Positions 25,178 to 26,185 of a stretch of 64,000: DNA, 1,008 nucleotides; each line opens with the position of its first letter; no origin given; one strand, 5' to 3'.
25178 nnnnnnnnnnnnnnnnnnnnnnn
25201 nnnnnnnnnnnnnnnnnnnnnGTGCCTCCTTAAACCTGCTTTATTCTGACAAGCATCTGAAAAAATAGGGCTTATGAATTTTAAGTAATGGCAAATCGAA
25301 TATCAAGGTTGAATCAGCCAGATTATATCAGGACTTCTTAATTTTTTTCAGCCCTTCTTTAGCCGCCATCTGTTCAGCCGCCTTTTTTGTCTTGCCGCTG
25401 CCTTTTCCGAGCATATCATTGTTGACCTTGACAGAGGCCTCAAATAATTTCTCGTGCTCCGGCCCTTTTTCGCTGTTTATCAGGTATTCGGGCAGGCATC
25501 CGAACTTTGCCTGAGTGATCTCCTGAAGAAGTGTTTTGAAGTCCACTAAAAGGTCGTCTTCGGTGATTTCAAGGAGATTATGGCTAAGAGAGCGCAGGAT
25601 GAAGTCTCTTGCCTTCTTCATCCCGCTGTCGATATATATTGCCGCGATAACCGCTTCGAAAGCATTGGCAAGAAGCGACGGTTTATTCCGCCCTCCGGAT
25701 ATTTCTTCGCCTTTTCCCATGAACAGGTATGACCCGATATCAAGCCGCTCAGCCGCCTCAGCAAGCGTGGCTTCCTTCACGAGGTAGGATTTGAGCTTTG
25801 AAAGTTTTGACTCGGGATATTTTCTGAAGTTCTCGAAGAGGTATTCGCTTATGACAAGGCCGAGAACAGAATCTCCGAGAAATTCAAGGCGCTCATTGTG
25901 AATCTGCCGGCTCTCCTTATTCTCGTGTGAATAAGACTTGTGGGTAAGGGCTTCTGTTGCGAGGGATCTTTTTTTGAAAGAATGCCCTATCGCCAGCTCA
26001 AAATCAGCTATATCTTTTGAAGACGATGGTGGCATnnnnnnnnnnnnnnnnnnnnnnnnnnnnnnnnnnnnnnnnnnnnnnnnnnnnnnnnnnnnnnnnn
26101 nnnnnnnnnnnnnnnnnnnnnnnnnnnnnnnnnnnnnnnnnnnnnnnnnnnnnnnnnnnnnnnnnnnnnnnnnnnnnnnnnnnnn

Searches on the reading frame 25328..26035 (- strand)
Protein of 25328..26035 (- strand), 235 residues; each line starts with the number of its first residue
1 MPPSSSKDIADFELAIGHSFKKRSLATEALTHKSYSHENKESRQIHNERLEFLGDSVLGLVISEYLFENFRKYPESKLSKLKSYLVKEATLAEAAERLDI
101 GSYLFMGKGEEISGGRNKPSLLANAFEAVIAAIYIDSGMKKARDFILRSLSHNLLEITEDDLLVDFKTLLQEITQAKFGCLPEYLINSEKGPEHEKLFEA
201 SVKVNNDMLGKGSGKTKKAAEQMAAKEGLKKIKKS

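Call 85: search_protein_families(library=pfam, proteins=[window:25328-26035:-], max_evalue=0.00001)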
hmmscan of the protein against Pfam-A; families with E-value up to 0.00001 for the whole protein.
window:25328-26035:- (235 aa): 4 families
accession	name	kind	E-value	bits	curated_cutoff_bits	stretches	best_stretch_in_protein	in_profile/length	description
PF14622.11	Ribonucleas_3_3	-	3.1e-40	137.7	35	1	24-151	3-125/128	Ribonuclease-III-like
PF00636.31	Ribonuclease_3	-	6.9e-25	88.2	27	1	48-138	1-102/102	Ribonuclease III domain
PF00035.32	dsrm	-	1.5e-14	54.7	23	1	167-231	2-65/66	Double-stranded RNA binding motif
PF22935.1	RM44_endonuclase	-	1.1e-09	38.9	27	1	17-133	14-139/139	Large ribosomal subunit protein mL44, endonuclease domain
